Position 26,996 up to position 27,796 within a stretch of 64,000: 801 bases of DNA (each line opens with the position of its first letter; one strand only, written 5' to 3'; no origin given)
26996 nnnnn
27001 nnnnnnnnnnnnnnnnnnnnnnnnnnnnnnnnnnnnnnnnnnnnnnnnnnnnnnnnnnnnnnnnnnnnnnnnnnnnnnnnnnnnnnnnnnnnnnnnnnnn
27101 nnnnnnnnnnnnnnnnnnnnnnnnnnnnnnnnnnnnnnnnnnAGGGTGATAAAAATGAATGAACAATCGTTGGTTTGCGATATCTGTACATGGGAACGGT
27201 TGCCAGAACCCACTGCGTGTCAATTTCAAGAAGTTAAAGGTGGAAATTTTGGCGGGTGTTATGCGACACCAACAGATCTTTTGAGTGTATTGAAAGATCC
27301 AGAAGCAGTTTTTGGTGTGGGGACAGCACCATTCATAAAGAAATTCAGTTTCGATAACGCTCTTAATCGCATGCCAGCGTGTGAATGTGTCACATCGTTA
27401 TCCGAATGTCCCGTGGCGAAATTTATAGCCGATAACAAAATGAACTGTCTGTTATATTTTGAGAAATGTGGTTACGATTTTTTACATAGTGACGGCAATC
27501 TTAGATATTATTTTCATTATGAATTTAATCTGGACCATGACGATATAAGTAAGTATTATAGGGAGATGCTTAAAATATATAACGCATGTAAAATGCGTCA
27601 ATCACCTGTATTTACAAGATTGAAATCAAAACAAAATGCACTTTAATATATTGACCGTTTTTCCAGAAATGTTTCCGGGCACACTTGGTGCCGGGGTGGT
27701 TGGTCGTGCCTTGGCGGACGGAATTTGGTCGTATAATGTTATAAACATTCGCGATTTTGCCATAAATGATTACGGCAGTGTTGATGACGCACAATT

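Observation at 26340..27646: Two Cys-rich ORFs wedged into the otherwise universal rpsP-rimM-trmD-rplS operon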

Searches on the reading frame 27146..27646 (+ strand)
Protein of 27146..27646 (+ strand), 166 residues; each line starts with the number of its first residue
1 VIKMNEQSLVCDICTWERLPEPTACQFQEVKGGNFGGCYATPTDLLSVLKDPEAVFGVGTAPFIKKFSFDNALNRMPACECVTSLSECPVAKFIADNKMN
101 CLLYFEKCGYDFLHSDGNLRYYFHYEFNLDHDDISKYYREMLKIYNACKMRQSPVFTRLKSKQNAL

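Call 3: search_protein_families(library=pfam, proteins=[window:27146-27646:+], max_evalue=0.1)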
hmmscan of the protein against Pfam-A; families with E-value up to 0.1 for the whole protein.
window:27146-27646:+ (166 aa): 0 families

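Call 5: find_homologous_proteins(query=window:27155-27643:+, max_evalue=0.01)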
Query window:27155-27643:+ (163 aa): 1 proteins with E <= 0.01 among 3 candidates.
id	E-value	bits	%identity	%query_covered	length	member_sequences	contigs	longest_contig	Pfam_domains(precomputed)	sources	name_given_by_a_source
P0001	2.2e-109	381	99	100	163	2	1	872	-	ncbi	-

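Call 21: search_protein_representatives(protein=window:27155-27643:+)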
Query: 163 residues. Proteins with E-value up to 0.001 (for the whole library): 4; up to 1e-10: 2; up to 1e-30: 1. The best 4 are listed.
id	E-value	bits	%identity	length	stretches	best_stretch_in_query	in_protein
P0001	7.1e-110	380.9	99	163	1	1-163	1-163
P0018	3.4e-11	59.8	34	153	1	39-159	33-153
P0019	9.0e-10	55.2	29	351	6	70-113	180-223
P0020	1.2e-07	48.3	35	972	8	23-62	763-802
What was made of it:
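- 27155..27646 (+): ORF B: a slot-2 cassette gene of 163 aa, a long two-domain form. Exhaustive phmmer finds only itself and P0018 (153 aa, 34% identity, E = 3.4e-11) (call 21).
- On Enterousia slot-2 superfamily (defined here): P0018 at E = 3.4e-11 over residues 39-159 (call 21).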

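Call 23: find_encoding_contigs(protein=P0018, flank=4000, max_places=4)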
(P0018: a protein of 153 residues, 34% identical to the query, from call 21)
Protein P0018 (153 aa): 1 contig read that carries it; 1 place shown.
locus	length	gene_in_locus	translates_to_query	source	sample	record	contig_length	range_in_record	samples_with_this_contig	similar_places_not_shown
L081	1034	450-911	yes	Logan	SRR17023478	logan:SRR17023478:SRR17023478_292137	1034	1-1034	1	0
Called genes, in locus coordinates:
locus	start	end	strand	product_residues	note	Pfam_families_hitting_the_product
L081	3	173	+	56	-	?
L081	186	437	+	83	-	-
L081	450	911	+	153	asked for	-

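Call 32: search_protein_families(library=phrogs, proteins=[window:27155-27643:+, P0018], max_evalue=0.01)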
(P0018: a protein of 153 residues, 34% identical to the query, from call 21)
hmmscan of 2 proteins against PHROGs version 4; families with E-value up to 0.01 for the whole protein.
window:27155-27643:+ (163 aa): 0 families

P0018 (153 aa): 0 families

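Call 37: predict_structure(alignment_id=A3)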
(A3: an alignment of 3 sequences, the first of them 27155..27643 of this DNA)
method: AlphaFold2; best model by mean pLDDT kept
length: 163 residues; sequences in the alignment: 3
mean_pLDDT: 47.6   pTM: 0.51
mean pLDDT of the five models: 47.6, 39.6, 39.0, 35.4, 35.3
residues with pLDDT >= 90: 0; 70-90: 9; 50-70: 54; < 50: 100
segments of 3 or more residues with pLDDT < 50: 1-15, 18-23, 25-33, 48-80, 103-118, 125-128, 147-153, 155-163
pLDDT, mean of each block of 10 residues (from residue 1): 28 47 46 53 56 33 26 41 65 68 44 46 52 63 54 44 36
secondary structure, 60 per line:
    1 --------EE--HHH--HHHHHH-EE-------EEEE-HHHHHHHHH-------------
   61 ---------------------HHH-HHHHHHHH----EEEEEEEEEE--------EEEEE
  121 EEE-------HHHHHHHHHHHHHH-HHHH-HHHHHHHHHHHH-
elements in order: H18-23 E34-37 H39-47 H86-93 E98-107 E116-123 H131-144 H146-149 H151-162

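Call 40: find_encoding_contigs(protein=P0001, flank=3000, max_places=4)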
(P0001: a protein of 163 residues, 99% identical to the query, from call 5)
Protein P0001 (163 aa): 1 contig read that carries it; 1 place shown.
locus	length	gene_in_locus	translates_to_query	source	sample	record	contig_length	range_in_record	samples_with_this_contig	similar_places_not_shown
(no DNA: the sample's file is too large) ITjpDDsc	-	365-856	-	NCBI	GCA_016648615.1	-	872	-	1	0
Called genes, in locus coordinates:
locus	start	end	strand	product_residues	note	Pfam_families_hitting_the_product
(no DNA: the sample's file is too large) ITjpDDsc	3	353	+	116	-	?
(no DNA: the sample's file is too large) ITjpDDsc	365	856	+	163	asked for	-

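Call 41: find_encoding_contigs(protein=P0005, flank=2500, max_places=6)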
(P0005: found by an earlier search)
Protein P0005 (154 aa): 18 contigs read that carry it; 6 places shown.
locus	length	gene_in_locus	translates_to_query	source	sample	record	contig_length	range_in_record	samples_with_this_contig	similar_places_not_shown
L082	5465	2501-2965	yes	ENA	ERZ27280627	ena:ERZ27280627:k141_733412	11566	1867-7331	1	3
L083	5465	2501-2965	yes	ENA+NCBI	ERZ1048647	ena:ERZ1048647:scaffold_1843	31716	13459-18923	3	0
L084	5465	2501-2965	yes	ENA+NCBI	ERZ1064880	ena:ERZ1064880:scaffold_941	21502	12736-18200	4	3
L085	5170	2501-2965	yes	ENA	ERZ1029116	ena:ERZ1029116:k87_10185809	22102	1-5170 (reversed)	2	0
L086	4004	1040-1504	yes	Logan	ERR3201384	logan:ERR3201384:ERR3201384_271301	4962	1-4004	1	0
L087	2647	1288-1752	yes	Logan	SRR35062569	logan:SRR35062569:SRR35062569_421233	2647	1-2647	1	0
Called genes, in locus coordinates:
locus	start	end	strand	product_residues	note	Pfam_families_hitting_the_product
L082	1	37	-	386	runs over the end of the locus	PF01476:LysM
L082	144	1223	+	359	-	PF00365:PFK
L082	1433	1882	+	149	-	PF00886:Ribosomal_S16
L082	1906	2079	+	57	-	-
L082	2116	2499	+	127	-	-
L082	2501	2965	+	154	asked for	PF01782:RimM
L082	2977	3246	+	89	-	-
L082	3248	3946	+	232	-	PF01746:tRNA_m1G_MT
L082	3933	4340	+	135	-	PF01245:Ribosomal_L19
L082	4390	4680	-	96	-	PF04193:PQ-loop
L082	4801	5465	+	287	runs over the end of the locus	-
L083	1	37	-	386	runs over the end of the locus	PF01476:LysM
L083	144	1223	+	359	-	PF00365:PFK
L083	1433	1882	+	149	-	PF00886:Ribosomal_S16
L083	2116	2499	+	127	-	-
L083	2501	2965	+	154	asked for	PF01782:RimM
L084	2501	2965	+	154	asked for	PF01782:RimM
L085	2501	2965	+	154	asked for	PF01782:RimM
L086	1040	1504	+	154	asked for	PF01782:RimM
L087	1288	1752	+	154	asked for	PF01782:RimM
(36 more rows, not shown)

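Call 47: search_dna_similar(query=window:27155-27643:+, collection=phages, mode=protein, max_evalue=0.01, max_rows=10)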
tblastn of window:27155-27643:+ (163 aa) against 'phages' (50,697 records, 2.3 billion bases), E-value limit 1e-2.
No match.

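Call 61: search_protein_families(library=pfam, proteins=[P0018], max_evalue=0.1)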
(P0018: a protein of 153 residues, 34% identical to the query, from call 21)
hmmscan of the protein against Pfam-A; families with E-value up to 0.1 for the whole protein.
P0018 (153 aa): 1 family
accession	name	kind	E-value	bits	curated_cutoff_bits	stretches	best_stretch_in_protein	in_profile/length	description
PF09181.15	ProRS-C_2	-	0.073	13.6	25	0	8-43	4-40/66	Prolyl-tRNA synthetase, C-terminal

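Call 62: search_protein_families(library=ncbifam, proteins=[window:27155-27643:+, P0018], max_evalue=0.1)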
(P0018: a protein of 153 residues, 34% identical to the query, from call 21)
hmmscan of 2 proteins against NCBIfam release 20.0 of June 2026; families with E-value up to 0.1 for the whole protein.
window:27155-27643:+ (163 aa): 0 families

P0018 (153 aa): 1 family
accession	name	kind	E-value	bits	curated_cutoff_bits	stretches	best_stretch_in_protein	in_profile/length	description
NF009052.0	PRK12386.1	equivalog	0.057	12.5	256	1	92-144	101-152/255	succinate dehydrogenase/fumarate reductase iron-sulfur subunit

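Call 63: fold_search(model_id=the predicted structure, library=pdb)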
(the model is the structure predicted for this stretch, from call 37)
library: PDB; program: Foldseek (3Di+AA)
matches with E <= 10: 35; with E <= 0.001: 0
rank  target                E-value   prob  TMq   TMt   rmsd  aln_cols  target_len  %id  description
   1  8squ_A                3.4e+00  0.04  0.21  0.12   9.4       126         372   13  Monomeric MapSPARTA bound with guide RNA and target DNA hybrid (released 2023-08-23)
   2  8i87_A                3.6e+00  0.06  0.22  0.11   8.7       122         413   11  Cryo-EM structure of TIR-APAZ/Ago-gRNA-DNA complex (released 2023-07-19)
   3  7tbn_B                3.6e+00  0.04  0.17  0.09  11.1        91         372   14  LOV2-DARPIN fusion : D11 (released 2023-07-05)
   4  3n8b_B                3.9e+00  0.06  0.17  0.29   6.8        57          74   12  Crystal Structure of Borrelia burgdorferi Pur-alpha (released 2010-10-06)
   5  9a5d_A                3.9e+00  0.02  0.11  0.04  16.4        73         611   10  Integrative model of WALK-YYCH by crosslinking MS and deep learning (released 2024-09-18)
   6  6gfh_B                4.1e+00  0.02  0.15  0.08  18.1       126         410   16  Inositol 1,3,4,5,6-pentakisphosphate 2-kinase from A. thaliana in complex with neo-IP5 and ATP (released 2018-09-12)
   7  7t4r_N                4.6e+00  0.04  0.14  0.14   4.5        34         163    9  CryoEM structure of the HCMV Pentamer gH/gL/UL128/UL130/UL131A in complex with THBD and neutralizing fabs MSL-109 and  (released 2022-03-23)
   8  7tbn_A                4.9e+00  0.01  0.12  0.07  13.6       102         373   14  LOV2-DARPIN fusion : D11 (released 2023-07-05)
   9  7tbo_B                5.2e+00  0.02  0.16  0.09   9.0        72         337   12  LOV2-DARPIN fusion : D12 (released 2023-07-05)
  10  3nm7_A                5.5e+00  0.04  0.17  0.26   6.6        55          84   13  Crystal Structure of Borrelia burgdorferi Pur-alpha (released 2010-10-06)
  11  7tbo_A                5.5e+00  0.02  0.16  0.09   9.0        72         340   12  LOV2-DARPIN fusion : D12 (released 2023-07-05)
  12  7zkg_B                5.5e+00  0.01  0.14  0.11  13.3       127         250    8  C-Methyltransferase PsmD from Streptomyces griseofuscus with bound cofactor (crystal form 2) (released 2022-12-28)
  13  8ebv_H                5.9e+00  0.06  0.23  0.09  11.8        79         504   10  Initial DNA-lesion (AP) binding by XPC and TFIIH complex 1 (released 2023-04-19)
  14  5azo                  6.2e+00  0.05  0.18  0.08  17.6        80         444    9  Crystal structure of a membrane protein from Pseudomonas aeruginosa (released 2016-06-08)
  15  3nm7_B                6.2e+00  0.04  0.17  0.29   6.8        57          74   14  Crystal Structure of Borrelia burgdorferi Pur-alpha (released 2010-10-06)
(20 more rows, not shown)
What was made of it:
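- Tried and rejected: Foldseek of the ORF B model against PDB gave a best E of 3.4, which is meaningless (call 63).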

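Call 66: search_protein_families(library=padloc, proteins=[window:27155-27643:+, P0018], max_evalue=0.01)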
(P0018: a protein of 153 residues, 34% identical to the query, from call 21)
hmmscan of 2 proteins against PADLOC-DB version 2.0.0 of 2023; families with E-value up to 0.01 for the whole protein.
window:27155-27643:+ (163 aa): 0 families

P0018 (153 aa): 0 families

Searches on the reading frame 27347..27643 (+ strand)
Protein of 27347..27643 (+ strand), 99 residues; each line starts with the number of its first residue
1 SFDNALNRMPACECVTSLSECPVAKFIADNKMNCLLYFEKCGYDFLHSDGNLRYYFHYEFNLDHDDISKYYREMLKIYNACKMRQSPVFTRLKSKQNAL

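Call 51: search_solved_structures(query=A5, max_evalue=10)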
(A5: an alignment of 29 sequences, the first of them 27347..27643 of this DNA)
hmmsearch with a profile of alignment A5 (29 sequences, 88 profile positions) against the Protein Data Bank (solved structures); distinct sequences matched with E-value up to 10: 1.
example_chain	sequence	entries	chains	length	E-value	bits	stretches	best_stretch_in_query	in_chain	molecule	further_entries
3hnj_A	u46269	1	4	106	0.31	14.6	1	59-82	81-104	Soluble cytochrome b562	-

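Call 52: search_protein_families(library=pfam, alignment_id=A5, max_evalue=0.1)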
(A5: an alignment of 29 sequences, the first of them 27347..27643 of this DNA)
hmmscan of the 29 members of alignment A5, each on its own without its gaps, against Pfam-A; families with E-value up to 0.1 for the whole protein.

A. member 1, window:27347-27643:+ (99 aa): 0 families

B. families by the number of members that match (of 29 scanned): 9 families
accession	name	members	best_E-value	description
PF15089.11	Redic1-like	1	0.016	Regulator of DNA class I crossover intermediates 1-like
PF25055.1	DUF7792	1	0.021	Domain of unknown function (DUF7792)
PF07776.21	zf-AD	1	0.037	Zinc-finger associated domain (zf-AD)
PF23545.1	Zn_ribbon_HMPTM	1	0.038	HMPTM N-terminal zinc ribbon domain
PF13183.11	Fer4_8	1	0.038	4Fe-4S dicluster domain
PF16426.10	DUF5023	1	0.047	Domain of unknown function (DUF5023)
PF12863.12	DUF3821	1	0.056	Domain of unknown function (DUF3821)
PF16045.11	LisH_2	1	0.071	LisH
PF21461.3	HL_N-beta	1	0.071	Hyaluronate lyase, N-terminal beta-sheet domain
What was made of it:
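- Tried and rejected: Pfam, NCBIfam, PHROGs and PADLOC scans of ORF A, ORF B and representatives of every slot family found nothing above noise (calls 3, 32, 52, 61, 62, 66).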
